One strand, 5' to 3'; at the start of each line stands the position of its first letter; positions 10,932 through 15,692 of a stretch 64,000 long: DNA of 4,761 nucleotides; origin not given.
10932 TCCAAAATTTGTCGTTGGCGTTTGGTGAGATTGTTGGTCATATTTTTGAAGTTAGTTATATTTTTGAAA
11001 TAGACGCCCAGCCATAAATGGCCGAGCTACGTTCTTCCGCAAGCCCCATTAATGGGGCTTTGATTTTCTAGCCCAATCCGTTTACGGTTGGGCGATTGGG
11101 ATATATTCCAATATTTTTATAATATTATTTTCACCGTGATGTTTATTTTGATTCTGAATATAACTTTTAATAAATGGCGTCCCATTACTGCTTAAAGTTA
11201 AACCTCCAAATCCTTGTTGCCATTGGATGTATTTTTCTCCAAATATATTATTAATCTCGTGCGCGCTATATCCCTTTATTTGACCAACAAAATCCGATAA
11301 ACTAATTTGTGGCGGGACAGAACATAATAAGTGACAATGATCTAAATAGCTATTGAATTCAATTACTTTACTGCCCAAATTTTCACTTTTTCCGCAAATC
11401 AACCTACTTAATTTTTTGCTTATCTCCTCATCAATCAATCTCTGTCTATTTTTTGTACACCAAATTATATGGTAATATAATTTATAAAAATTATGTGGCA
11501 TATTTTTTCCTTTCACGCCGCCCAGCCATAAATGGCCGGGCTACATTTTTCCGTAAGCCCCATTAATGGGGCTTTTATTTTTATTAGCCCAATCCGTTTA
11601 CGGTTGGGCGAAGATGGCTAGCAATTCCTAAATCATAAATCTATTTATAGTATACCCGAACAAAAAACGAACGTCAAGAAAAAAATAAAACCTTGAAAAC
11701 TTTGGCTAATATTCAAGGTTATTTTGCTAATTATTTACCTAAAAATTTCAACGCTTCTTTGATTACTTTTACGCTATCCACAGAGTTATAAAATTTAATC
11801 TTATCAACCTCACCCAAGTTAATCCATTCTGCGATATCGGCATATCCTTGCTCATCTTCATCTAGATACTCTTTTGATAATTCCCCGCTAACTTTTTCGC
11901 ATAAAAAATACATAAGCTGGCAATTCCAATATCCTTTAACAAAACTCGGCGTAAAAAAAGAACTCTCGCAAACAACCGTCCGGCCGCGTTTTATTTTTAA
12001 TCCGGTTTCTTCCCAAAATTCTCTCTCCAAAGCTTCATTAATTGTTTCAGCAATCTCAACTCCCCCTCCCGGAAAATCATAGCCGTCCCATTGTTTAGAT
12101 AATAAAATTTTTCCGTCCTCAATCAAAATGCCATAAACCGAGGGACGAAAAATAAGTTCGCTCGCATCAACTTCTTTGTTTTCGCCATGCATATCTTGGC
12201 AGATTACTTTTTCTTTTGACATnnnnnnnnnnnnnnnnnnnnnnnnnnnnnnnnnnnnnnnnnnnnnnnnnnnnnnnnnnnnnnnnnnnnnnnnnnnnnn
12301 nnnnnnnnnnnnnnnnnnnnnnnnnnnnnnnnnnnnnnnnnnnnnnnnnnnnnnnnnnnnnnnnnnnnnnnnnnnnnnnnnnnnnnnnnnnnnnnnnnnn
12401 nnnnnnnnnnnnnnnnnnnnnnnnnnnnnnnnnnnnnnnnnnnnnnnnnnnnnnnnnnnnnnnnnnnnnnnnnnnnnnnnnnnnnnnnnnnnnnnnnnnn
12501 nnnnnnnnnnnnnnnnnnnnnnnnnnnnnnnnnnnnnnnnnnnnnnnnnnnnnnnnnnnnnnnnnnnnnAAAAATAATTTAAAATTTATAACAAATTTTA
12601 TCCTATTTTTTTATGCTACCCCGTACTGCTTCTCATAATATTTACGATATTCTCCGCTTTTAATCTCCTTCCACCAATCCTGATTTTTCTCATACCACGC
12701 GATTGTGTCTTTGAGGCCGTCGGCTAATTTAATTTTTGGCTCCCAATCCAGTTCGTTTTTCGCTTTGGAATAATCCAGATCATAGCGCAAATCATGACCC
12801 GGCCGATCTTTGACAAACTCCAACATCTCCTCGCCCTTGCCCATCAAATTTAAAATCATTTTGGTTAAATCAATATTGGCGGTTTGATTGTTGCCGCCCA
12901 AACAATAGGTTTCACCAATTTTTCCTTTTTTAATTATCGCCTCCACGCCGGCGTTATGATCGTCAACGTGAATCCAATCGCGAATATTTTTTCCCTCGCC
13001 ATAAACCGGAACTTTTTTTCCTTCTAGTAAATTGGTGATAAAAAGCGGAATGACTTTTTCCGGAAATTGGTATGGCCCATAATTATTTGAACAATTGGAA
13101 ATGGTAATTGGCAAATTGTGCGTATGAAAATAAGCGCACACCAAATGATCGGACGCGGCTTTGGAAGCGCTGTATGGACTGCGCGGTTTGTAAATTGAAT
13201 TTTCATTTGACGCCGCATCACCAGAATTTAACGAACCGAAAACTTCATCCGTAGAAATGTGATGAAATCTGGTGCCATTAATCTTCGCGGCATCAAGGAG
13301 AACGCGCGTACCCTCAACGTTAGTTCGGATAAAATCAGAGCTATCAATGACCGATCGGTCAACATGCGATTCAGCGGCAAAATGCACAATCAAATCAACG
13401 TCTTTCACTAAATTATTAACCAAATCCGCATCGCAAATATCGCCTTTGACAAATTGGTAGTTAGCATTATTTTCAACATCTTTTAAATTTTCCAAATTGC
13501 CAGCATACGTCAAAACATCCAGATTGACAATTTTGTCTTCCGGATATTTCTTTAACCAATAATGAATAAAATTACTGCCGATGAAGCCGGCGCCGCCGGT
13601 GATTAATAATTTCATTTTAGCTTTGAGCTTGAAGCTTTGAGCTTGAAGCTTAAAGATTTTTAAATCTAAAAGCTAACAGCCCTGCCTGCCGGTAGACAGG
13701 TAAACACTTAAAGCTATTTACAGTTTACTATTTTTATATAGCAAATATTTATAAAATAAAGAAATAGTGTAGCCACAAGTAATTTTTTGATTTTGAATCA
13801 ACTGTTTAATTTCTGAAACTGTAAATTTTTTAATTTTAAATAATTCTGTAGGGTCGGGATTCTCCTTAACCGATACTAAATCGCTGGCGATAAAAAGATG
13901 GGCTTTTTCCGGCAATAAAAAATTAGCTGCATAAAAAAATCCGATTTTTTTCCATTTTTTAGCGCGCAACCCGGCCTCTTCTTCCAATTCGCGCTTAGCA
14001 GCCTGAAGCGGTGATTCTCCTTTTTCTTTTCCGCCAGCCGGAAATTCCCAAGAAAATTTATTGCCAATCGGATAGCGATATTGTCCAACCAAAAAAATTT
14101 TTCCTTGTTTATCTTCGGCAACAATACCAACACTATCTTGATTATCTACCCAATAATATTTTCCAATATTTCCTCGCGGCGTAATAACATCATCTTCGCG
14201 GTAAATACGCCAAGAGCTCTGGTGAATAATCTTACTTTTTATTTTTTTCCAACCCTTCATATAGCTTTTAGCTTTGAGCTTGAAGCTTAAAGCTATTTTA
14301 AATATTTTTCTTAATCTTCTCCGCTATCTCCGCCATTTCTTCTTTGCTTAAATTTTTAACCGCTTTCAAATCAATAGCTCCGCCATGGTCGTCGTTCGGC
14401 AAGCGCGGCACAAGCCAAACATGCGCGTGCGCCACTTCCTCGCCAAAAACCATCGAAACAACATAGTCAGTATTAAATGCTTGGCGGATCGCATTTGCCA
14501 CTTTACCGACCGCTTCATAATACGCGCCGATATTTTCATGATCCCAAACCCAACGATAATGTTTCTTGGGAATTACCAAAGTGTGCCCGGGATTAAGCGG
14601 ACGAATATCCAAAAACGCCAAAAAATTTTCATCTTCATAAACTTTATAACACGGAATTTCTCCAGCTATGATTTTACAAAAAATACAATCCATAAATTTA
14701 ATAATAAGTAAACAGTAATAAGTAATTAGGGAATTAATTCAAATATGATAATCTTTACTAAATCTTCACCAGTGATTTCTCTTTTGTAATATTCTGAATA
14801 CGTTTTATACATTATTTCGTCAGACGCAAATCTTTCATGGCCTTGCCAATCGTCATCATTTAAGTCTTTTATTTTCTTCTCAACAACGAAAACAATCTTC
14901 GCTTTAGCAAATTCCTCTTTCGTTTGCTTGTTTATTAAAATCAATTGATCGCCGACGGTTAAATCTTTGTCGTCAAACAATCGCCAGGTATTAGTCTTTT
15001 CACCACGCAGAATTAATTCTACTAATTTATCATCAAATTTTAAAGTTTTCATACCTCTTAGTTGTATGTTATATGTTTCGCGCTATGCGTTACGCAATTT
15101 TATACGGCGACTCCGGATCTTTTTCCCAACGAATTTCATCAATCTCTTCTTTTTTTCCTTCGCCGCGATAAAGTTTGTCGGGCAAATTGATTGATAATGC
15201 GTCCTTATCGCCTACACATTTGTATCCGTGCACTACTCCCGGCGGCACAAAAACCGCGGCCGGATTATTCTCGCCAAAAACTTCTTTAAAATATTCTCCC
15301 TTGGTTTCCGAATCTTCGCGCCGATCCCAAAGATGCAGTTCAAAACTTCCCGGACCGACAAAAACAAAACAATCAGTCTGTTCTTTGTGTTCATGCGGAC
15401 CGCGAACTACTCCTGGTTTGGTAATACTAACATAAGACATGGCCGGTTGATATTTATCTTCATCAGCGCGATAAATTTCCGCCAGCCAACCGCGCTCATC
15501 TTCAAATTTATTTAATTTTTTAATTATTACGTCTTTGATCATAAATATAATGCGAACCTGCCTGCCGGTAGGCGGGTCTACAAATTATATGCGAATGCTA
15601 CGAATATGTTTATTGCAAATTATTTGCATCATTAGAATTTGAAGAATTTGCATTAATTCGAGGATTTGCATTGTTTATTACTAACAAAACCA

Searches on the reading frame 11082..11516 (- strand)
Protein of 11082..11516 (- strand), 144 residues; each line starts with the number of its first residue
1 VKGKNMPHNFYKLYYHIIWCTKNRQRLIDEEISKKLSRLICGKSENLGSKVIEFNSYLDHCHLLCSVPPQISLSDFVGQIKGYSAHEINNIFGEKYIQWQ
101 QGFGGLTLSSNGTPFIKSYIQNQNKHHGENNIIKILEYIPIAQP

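Call 81: search_protein_families(library=pfam, proteins=[window:11082-11516:-], max_evalue=0.00001)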
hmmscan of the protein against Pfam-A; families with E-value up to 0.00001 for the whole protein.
window:11082-11516:- (144 aa): 1 family
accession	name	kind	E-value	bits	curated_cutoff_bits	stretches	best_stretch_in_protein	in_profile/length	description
PF01797.21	Y1_Tnp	-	1.5e-28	99.7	23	1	10-123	2-121/121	Transposase IS200 like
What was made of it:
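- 11082..11516 (-): IS200-type Y1 (HUH) transposase. It is the only transposase found among the window's ORFs of at least 90 aa. Nothing shows that it acts on P or S1. Pfam Y1_Tnp E = 1.5e-28 (call 81).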

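Call 85: search_protein_families(library=ncbifam, proteins=[window:11082-11516:-], max_evalue=0.001)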
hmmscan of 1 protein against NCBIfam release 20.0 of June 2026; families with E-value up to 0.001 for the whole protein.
window:11082-11516:- (144 aa): 2 families
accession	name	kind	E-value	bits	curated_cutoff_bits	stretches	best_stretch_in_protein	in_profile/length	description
NF033573.1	transpos_IS200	equivalog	2.3e-25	89.3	55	1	7-122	5-126/126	IS200/IS605 family transposase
NF047646.1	REP_Tyr_transpos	equivalog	6.4e-05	22.9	80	1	15-103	12-109/146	REP-associated tyrosine transposase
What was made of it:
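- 11082..11516 (-): NCBIfam IS200 scores 89 bits, while the RAYT model scores 22.9 against a cut-off of 80 (call 85).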

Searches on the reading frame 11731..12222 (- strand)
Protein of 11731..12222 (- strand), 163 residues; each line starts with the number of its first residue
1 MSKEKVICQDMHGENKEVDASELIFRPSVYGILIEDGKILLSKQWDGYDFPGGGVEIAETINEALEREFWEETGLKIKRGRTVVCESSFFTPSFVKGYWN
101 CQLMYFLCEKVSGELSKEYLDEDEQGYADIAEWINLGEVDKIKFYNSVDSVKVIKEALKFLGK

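Call 81: search_protein_families(library=pfam, proteins=[window:11731-12222:-], max_evalue=0.00001)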
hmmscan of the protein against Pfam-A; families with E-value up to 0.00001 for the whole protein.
window:11731-12222:- (163 aa): 1 family
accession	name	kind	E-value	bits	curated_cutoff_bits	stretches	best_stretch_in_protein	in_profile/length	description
PF00293.34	NUDIX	-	1.7e-15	57.7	21.1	1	26-141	3-120/134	NUDIX domain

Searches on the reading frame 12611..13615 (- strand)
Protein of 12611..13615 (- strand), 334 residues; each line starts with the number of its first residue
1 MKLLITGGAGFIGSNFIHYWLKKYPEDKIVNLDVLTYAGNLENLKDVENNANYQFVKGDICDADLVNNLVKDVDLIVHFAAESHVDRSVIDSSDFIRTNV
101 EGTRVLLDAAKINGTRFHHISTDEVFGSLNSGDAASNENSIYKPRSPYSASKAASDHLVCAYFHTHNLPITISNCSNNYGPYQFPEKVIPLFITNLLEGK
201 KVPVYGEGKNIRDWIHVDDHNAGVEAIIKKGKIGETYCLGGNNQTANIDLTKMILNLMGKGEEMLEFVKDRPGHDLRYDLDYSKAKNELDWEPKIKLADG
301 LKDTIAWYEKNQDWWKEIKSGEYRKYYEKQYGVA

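Call 81: search_protein_families(library=pfam, proteins=[window:12611-13615:-], max_evalue=0.00001)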
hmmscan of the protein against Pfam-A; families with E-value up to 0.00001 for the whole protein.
window:12611-13615:- (334 aa): 7 families
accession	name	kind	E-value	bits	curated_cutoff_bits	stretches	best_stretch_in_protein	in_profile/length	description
PF16363.11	GDP_Man_Dehyd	-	1.8e-81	274.6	27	1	4-304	1-332/332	GDP-mannose 4,6 dehydratase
PF01370.27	Epimerase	-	4.6e-63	213.3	20.9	1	4-240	2-240/240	NAD dependent epimerase/dehydratase family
PF01073.25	3Beta_HSD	-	3.1e-20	72.8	22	1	4-218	1-219/280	3-beta hydroxysteroid dehydrogenase/isomerase family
PF07993.18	NAD_binding_4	-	3.8e-18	66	20.1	1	5-177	1-206/258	Male sterility protein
PF02719.21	Polysacc_synt_2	-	4e-17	62.8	20.2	1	3-276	1-269/293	Polysaccharide biosynthesis protein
PF04321.23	RmlD_sub_bind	-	3.5e-14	53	27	1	1-166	1-143/287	RmlD substrate binding domain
PF13460.12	NAD_binding_10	-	3.7e-06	27.4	27.2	1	7-158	1-130/184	NAD(P)H-binding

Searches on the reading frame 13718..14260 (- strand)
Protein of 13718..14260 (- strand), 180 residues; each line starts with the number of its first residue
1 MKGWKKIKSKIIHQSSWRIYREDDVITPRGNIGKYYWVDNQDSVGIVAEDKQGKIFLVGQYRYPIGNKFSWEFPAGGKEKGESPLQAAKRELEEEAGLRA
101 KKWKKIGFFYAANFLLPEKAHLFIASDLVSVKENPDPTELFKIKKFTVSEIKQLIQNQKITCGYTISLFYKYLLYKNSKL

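Call 81: search_protein_families(library=pfam, proteins=[window:13718-14260:-], max_evalue=0.00001)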
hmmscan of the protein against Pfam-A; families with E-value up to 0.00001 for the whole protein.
window:13718-14260:- (180 aa): 1 family
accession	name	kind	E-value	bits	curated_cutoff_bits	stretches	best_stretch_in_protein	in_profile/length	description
PF00293.34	NUDIX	-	2.2e-19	70.3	21.1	1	40-153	2-119/134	NUDIX domain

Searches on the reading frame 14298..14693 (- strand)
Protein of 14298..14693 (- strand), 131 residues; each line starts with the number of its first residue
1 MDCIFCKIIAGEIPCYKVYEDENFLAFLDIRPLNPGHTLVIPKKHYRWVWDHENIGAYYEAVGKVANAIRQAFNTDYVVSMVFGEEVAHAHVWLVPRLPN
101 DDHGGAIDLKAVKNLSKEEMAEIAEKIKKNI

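Call 81: search_protein_families(library=pfam, proteins=[window:14298-14693:-], max_evalue=0.00001)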
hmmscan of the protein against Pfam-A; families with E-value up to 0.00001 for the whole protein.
window:14298-14693:- (131 aa): 2 families
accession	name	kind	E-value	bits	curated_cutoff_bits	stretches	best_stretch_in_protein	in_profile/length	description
PF01230.28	HIT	-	4.1e-16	59.9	21.5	1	11-97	2-95/98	HIT domain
PF11969.13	DcpS_C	-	4e-11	43.8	24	1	3-85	2-86/114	Scavenger mRNA decapping enzyme C-term binding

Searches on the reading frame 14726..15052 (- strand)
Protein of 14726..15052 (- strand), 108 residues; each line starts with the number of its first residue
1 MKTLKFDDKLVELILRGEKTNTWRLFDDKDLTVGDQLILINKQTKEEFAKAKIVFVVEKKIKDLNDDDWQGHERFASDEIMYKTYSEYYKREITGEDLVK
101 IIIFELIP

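Call 81: search_protein_families(library=pfam, proteins=[window:14726-15052:-], max_evalue=0.00001)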
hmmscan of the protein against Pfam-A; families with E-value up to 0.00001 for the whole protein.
window:14726-15052:- (108 aa): 1 family
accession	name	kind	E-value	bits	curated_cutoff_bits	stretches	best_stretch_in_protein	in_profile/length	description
PF04266.20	ASCH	-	1.5e-10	42.1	21.2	1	4-107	1-102/103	ASCH domain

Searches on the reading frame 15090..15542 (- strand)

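Call 81: search_protein_families(library=pfam, proteins=[window:15090-15542:-], max_evalue=0.00001)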
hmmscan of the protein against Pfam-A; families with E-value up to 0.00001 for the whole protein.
window:15090-15542:- (150 aa): 3 families
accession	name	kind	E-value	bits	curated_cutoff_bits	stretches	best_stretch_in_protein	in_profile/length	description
PF00908.23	dTDP_sugar_isom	-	1.3e-15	57.9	27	1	2-128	4-136/168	dTDP-4-dehydrorhamnose 3,5-epimerase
PF14667.12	Polysacc_synt_C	-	1.8e-08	34.9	28.7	1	14-123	2-101/111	Polysaccharide biosynthesis C-terminal domain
PF05523.17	FdtA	-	7.4e-08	32.7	23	1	4-103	2-93/131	WxcM-like, C-terminal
